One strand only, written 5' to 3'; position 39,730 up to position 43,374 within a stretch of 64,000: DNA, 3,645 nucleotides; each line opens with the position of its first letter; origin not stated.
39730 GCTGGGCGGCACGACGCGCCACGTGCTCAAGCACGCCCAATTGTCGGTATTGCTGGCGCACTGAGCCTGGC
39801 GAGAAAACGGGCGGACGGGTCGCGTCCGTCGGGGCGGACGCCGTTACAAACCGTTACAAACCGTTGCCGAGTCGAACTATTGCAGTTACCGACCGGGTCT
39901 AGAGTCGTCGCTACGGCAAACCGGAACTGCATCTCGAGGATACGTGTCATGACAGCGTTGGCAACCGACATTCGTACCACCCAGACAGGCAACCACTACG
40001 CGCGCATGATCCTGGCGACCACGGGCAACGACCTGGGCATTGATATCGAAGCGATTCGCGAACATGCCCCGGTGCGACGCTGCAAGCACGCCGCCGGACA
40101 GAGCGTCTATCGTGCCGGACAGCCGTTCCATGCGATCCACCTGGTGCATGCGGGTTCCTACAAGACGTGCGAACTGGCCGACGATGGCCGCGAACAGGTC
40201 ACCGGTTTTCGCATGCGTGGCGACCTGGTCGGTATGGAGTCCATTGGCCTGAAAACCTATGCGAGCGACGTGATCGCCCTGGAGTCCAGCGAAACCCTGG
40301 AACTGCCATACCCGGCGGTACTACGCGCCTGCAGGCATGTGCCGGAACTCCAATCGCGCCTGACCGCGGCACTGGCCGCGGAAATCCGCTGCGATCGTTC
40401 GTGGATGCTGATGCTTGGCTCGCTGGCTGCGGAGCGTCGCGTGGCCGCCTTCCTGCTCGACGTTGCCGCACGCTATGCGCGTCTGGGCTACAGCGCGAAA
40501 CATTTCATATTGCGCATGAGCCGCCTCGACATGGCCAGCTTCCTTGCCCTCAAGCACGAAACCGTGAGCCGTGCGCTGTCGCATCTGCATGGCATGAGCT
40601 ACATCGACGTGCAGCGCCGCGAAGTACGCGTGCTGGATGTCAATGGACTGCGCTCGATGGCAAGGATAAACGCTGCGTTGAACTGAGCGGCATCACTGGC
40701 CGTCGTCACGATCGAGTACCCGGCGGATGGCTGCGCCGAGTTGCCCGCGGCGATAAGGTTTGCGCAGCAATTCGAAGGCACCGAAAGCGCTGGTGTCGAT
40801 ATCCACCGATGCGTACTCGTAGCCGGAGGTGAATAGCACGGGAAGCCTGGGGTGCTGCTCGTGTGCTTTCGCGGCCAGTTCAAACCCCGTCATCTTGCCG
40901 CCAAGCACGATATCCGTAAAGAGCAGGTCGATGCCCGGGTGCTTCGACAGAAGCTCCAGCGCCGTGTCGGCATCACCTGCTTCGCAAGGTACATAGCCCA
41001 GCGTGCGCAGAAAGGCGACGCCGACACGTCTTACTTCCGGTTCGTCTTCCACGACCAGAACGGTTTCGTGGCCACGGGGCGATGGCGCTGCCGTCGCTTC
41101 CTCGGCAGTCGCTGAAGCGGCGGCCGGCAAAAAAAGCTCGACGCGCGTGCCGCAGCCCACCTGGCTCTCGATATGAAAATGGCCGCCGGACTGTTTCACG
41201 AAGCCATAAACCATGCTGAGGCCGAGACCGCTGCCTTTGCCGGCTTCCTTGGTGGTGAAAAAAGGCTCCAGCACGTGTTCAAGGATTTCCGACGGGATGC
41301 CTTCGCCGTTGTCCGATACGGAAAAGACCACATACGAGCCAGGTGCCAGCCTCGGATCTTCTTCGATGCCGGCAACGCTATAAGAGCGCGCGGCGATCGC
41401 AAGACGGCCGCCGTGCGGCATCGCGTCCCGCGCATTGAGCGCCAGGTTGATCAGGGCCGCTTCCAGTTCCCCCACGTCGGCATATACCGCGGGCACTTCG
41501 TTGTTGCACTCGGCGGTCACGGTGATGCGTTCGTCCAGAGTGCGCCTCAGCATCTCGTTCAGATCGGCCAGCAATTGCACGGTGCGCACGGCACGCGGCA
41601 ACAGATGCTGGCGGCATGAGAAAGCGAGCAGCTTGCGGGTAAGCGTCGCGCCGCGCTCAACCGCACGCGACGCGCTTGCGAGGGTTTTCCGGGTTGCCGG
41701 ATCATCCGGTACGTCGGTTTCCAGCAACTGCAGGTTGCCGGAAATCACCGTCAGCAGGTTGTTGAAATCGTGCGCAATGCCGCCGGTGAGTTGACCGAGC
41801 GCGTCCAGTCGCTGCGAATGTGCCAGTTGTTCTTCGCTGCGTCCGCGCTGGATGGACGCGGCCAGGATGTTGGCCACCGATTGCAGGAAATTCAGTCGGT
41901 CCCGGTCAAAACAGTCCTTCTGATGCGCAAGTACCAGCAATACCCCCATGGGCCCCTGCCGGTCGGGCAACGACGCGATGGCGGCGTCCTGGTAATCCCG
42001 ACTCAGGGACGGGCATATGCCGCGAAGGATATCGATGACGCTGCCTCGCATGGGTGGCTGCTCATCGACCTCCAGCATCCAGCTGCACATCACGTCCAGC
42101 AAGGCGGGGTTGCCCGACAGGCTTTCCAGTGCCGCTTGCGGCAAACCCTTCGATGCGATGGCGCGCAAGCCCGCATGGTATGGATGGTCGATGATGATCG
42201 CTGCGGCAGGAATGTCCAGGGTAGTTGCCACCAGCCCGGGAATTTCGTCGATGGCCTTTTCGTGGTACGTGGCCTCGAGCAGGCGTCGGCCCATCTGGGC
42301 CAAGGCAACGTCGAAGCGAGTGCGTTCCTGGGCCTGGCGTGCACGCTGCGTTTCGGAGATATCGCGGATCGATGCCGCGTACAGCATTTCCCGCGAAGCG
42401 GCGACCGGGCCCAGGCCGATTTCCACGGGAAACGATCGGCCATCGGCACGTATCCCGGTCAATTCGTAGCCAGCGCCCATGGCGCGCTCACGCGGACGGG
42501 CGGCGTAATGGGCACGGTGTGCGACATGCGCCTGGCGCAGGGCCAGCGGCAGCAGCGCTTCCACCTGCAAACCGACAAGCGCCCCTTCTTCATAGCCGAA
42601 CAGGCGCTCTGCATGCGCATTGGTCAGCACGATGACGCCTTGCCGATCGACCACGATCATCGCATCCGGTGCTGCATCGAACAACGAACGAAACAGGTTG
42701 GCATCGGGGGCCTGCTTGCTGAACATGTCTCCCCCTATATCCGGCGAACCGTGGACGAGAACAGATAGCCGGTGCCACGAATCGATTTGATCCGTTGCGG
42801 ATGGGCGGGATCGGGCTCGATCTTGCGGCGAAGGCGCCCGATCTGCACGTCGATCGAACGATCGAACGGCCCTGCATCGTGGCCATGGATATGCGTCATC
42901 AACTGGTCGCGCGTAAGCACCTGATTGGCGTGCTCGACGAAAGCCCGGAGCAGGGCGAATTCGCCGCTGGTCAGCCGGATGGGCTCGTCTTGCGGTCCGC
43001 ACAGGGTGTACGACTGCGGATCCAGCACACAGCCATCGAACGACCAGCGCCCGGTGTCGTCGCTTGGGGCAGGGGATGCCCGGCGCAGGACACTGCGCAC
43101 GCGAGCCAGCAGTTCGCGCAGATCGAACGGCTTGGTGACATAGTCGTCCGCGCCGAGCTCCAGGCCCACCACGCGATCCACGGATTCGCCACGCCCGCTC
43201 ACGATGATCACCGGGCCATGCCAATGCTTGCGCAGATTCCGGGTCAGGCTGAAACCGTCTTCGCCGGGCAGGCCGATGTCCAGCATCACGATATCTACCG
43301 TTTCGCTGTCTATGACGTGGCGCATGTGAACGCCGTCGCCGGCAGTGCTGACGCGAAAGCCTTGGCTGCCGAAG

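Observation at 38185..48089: Self-contained FNR/FixK-box regulon: usp, adh, BON and PolX genes clustered with their own regulators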

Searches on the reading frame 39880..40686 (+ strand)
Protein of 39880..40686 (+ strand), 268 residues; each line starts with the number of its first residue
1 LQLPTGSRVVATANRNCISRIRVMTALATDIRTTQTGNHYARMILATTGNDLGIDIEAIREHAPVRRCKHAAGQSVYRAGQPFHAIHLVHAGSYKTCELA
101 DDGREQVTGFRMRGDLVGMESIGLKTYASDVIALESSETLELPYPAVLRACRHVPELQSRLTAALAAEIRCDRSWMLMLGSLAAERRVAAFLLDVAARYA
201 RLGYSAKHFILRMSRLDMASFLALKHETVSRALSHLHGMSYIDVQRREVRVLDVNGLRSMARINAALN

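Call 11: search_protein_families(library=pfam, proteins=[window:39880-40686:+])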
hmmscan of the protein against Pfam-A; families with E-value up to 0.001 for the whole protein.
window:39880-40686:+ (268 aa): 3 families
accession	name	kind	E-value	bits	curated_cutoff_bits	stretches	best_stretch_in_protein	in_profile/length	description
PF13545.12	HTH_Crp_2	-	4.2e-14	52.7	27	1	187-259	2-69/70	Crp-like helix-turn-helix domain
PF00027.35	cNMP_binding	-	1.2e-12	48.1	27.5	1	70-152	4-87/89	Cyclic nucleotide-binding domain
PF00325.26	Crp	-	6.3e-05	23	21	1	211-236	1-26/32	Bacterial regulatory proteins, crp family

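Call 18: find_related_loci(query=window:39949-40686:+, collection=genome_contigs, flank=10000)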
Query window:39949-40686:+ (245 aa) in genome_contigs; peptide patterns used: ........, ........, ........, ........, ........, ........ (x = any residue, [..] = any of these).
137 stretches matched a pattern; 97 encode a relative of the query (tblastn E <= 1e-3); the best 80 are kept; 80 distinct loci.
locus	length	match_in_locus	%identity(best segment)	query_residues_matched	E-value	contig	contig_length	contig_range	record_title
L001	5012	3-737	86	1-245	1e-140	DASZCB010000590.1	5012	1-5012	MAG TPA_asm: Rhodanobacter sp. isolate SMAG_U6431 k141_2109, whole genome shotgun sequence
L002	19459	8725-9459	84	1-245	3e-138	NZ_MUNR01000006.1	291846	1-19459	Rhodanobacter sp. C01 NODE_7_length_291846_cov_10.4566_ID_13, whole genome shotgun sequence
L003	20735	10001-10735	84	1-245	3e-138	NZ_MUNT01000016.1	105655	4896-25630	Rhodanobacter sp. C03 NODE_8_length_105655_cov_11.1777_ID_15, whole genome shotgun sequence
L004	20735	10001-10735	84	1-245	8e-138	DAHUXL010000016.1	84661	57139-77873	MAG TPA_asm: Rhodanobacter sp. isolate clean1651 k141_305465, whole genome shotgun sequence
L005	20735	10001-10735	84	1-245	1e-137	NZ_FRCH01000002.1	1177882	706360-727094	Rhodanobacter sp. OK091, whole genome shotgun sequence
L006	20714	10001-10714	86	1-238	7e-137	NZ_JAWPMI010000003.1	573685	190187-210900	Rhodanobacter sp. KK11 ptg000003l, whole genome shotgun sequence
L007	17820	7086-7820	84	1-245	7e-136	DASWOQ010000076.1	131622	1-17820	MAG TPA_asm: Rhodanobacter sp. isolate SMAG_U3445 k141_2038128, whole genome shotgun sequence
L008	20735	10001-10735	84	1-245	6e-134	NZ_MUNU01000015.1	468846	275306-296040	Rhodanobacter sp. B05 NODE_3_length_468846_cov_14.3677_ID_5, whole genome shotgun sequence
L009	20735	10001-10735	82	1-245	4e-133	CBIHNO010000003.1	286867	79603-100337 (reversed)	MAG TPA_asm: uncultured Rhodanobacter sp. isolate SRR18156213_binner12_Refined_74 genome assembly, contig: ERZ27336873.3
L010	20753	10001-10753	79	1-245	1e-130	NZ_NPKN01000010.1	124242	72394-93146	Rhodanobacter sp. T12-5 NODE_10_length_124242_cov_116.201, whole genome shotgun sequence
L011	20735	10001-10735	81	1-245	5e-130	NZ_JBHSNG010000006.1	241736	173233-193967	Rhodanobacter terrae strain KACC 11761 spades_K_17_127_6, whole genome shotgun sequence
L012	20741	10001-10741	81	1-245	6e-128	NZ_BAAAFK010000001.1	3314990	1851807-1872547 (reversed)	Rhodanobacter soli strain JCM 16126 sequence1, whole genome shotgun sequence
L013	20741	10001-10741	80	1-245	4e-128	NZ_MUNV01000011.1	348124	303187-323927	Rhodanobacter sp. B04 NODE_6_length_348124_cov_11.9107_ID_11, whole genome shotgun sequence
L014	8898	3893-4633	81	1-245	7e-126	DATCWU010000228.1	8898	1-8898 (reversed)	MAG TPA_asm: Rhodanobacter sp. isolate SMAG_U7419 k141_762819, whole genome shotgun sequence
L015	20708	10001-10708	77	1-238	2e-119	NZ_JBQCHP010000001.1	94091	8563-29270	MAG: Dyella sp. isolate bin724 k141_896119, whole genome shotgun sequence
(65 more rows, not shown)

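Call 26: find_encoding_contigs(protein=window:39949-40686:+, flank=10000, max_places=3)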
Protein window:39949-40686:+ (245 aa): 1 contig read that carries it; 1 place shown.
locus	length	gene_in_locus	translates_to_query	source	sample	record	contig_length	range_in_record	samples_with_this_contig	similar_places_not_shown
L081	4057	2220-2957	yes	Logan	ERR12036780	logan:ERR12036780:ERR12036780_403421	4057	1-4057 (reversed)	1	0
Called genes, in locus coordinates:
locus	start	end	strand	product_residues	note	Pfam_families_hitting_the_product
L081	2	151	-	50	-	?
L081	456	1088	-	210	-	PF00582:Usp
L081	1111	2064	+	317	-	PF00582:Usp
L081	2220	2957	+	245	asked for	PF00027:cNMP_binding, PF13545:HTH_Crp_2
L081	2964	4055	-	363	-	?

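Call 37: search_solved_structures(query=window:39949-40686:+, max_evalue=0.001, show_alignments=1)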
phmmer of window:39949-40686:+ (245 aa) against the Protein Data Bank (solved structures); distinct sequences matched with E-value up to 0.001: 45.
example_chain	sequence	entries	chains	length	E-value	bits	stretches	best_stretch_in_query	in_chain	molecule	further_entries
9qly_A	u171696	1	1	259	1.4e-29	106.5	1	44-238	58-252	FNR type regulator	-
9qmc_A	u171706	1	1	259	3.6e-29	105.2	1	44-238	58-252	FNR type regulator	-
9qll_A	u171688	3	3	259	3.6e-29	105.2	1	44-238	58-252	FNR type regulator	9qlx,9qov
5cvr_A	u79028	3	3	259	3.6e-29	105.2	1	44-238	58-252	FNR type regulator | FNR regulator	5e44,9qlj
8qto_A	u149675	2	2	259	4.4e-29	104.9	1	46-238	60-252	FNR type regulator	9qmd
9qlt_A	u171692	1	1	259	4.7e-28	101.5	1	44-238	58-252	FNR type regulator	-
4i2o_A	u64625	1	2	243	1.7e-18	70.3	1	47-220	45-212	FixK2 protein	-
3h3z_A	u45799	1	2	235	3.1e-08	36.7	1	47-239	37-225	Cyclic nucleotide-binding protein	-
3fx3_A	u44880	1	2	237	3.2e-08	36.7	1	47-239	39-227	Cyclic nucleotide-binding protein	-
3d0s_A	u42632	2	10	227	8.3e-08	35.3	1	20-237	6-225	TRANSCRIPTIONAL REGULATORY PROTEIN | PROBABLE TRANSCRIPTIONAL REGULATORY PROTEIN (PROBABLY CRP/ FNR-FAMILY)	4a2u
3i54_A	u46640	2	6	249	1.2e-07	34.9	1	21-237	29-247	Transcriptional regulator, Crp/Fnr family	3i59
3mzh_A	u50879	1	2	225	1.3e-07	34.7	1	21-237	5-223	PROBABLE TRANSCRIPTIONAL REGULATORY PROTEIN (PROBABLY CRP/FNR-FAMILY)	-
3h3u_A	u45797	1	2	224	1.5e-07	34.5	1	22-237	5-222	PROBABLE TRANSCRIPTIONAL REGULATORY PROTEIN (PROBABLY CRP/FNR-FAMILY)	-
3r6s_A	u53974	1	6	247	3.5e-07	33.3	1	19-238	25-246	transcription regulator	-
4byy_A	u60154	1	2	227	4.7e-07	32.9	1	21-238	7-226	TRANSCRIPTIONAL REGULATOR, CRP/FNR FAMILY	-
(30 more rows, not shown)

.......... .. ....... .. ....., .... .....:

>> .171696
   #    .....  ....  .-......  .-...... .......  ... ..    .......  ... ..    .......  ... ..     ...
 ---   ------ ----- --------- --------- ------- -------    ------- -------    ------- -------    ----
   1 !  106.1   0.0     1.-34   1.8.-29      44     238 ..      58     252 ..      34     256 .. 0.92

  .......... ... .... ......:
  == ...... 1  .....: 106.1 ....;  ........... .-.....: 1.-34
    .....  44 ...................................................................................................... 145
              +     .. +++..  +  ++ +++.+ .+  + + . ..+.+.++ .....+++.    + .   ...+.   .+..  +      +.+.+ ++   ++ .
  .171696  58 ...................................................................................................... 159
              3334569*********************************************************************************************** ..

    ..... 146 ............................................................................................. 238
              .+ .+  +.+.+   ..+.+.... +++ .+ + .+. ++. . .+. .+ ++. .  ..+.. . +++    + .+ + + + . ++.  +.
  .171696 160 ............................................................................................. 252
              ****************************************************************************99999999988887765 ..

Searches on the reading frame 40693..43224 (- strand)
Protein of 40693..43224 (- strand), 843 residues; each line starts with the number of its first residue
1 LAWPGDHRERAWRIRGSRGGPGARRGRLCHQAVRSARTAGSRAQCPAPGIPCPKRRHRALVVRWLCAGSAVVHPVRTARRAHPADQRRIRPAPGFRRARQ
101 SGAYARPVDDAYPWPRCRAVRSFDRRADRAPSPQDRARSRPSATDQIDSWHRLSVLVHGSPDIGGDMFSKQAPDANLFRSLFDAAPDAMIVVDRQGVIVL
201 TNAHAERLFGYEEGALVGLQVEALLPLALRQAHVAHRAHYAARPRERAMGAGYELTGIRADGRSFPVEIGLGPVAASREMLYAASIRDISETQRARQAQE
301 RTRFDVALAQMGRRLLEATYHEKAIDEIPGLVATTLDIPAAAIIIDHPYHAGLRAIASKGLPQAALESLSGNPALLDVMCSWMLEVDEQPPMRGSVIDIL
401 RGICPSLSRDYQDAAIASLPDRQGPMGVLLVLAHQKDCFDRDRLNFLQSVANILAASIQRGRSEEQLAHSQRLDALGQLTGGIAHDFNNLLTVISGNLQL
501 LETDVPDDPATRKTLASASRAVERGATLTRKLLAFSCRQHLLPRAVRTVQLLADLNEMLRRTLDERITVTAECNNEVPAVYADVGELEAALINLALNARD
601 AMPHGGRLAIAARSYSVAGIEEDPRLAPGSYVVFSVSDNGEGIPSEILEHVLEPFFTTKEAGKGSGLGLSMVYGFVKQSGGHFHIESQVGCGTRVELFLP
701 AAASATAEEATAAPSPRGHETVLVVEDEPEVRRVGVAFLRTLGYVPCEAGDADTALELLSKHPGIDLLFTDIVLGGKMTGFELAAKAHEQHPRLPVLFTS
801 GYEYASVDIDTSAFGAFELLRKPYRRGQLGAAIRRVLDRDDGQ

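Call 11: search_protein_families(library=pfam, proteins=[window:40693-43224:-])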
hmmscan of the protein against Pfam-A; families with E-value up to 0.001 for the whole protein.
window:40693-43224:- (843 aa): 8 families
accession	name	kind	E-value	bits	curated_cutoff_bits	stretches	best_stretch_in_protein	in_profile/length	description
PF02518.31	HATPase_c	-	6.9e-20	72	26.4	1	584-702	3-110/111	Histidine kinase-, DNA gyrase B-, and HSP90-like ATPase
PF00072.30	Response_reg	-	3.3e-16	59.9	30.2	1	722-833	1-110/111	Response regulator receiver domain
PF00989.32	PAS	-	3.6e-10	40.3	22.6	1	177-274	2-96/113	PAS fold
PF00512.31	HisKA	-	1.2e-09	38.5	26.9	1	476-539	2-64/66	His Kinase A (phospho-acceptor) domain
PF13188.13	PAS_8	-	1.4e-09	38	21.8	1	176-226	1-48/65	PAS domain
PF13426.13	PAS_9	-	2.1e-09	38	27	1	186-291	1-103/103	PAS domain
PF08448.16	PAS_4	-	5.1e-09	36.8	23.1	1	182-293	1-109/110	PAS fold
PF24820.1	Diguanyl_cycl_sensor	-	4.5e-05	23.8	28.1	1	186-275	6-97/109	Diguanylate cyclase-like sensor domain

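Call 38: search_solved_structures(query=window:40693-42726:-, max_evalue=0.00001)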
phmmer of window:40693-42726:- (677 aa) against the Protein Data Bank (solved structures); distinct sequences matched with E-value up to 0.00001: 43.
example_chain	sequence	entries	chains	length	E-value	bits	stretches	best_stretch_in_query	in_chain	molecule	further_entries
5idj_A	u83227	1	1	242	6.8e-45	157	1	302-535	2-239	Histidine kinase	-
5idm_A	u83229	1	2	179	1.5e-28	103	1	384-540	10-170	Cell cycle histidine kinase CckA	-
8vc9_A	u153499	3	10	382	1.1e-25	93.6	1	290-534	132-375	Leptospira virulence regulator B (LvrB) | histidine kinase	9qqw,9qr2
9jfj_A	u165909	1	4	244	6.7e-22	81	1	297-535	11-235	Sensor histidine kinase ZraS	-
3d36_A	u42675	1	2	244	2.9e-19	72.3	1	302-541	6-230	Sporulation kinase B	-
10jx_A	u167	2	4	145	2.6e-18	69.2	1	5-124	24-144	Multi-sensor signal transduction histidine kinase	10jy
1y28_A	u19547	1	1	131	3.5e-18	68.7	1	12-130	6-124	Sensor protein fixL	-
1dp6_A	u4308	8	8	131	3.5e-18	68.7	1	12-130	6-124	FIXL PROTEIN | SENSOR PROTEIN FIXL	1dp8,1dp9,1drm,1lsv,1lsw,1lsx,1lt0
3a0r_A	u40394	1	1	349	5.3e-18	68.1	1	294-517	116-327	Sensor protein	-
2cmn_A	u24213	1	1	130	6.7e-18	67.8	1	12-130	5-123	SENSOR PROTEIN FIXL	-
8js5_A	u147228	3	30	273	1.7e-17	66.5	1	12-131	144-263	Sensor protein FixL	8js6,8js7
8u4x_A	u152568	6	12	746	2.9e-17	65.7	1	298-536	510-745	histidine kinase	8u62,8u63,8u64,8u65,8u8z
8a7f_A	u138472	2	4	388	6e-17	64.7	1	298-536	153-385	Putative Sensory box protein,Sensor protein FixL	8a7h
8a3u_A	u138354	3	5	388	6.5e-17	64.6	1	298-536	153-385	Putative Sensory box protein,Sensor protein FixL | Putative Sensory box protein,Putative Sensory box protein,Sensor protein FixL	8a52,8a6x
1xj4_A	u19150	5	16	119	8.5e-17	64.2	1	19-130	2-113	Sensor protein fixL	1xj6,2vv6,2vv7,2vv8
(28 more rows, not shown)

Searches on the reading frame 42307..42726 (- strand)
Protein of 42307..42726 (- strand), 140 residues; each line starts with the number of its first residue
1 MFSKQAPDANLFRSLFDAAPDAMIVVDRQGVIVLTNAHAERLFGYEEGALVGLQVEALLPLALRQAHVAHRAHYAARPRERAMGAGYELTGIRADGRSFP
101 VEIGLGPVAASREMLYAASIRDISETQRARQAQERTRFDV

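Call 51: search_solved_structures(query=window:42307-42726:-, max_evalue=1e-10, show_alignments=4)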
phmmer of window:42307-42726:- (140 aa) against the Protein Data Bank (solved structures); distinct sequences matched with E-value up to 1e-10: 8.
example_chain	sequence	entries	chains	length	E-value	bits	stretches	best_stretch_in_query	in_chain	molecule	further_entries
10jx_A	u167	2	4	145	1.6e-19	73.8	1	5-124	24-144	Multi-sensor signal transduction histidine kinase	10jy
1y28_A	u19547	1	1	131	2.3e-19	73.3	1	12-130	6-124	Sensor protein fixL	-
1dp6_A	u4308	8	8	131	2.3e-19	73.3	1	12-130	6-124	FIXL PROTEIN | SENSOR PROTEIN FIXL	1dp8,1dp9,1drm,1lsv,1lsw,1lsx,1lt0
2cmn_A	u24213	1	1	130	4.4e-19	72.4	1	12-130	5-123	SENSOR PROTEIN FIXL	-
8js5_A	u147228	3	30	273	1.1e-18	71.1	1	12-131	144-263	Sensor protein FixL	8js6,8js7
1xj4_A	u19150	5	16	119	5.9e-18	68.7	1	19-130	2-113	Sensor protein fixL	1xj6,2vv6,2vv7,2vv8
1d06_A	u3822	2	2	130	6.5e-17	65.3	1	6-123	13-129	nitrogen fixation regulatory protein fixL | FIXL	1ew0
1xj2_A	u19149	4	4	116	1.1e-16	64.6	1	21-130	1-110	Sensor protein fixL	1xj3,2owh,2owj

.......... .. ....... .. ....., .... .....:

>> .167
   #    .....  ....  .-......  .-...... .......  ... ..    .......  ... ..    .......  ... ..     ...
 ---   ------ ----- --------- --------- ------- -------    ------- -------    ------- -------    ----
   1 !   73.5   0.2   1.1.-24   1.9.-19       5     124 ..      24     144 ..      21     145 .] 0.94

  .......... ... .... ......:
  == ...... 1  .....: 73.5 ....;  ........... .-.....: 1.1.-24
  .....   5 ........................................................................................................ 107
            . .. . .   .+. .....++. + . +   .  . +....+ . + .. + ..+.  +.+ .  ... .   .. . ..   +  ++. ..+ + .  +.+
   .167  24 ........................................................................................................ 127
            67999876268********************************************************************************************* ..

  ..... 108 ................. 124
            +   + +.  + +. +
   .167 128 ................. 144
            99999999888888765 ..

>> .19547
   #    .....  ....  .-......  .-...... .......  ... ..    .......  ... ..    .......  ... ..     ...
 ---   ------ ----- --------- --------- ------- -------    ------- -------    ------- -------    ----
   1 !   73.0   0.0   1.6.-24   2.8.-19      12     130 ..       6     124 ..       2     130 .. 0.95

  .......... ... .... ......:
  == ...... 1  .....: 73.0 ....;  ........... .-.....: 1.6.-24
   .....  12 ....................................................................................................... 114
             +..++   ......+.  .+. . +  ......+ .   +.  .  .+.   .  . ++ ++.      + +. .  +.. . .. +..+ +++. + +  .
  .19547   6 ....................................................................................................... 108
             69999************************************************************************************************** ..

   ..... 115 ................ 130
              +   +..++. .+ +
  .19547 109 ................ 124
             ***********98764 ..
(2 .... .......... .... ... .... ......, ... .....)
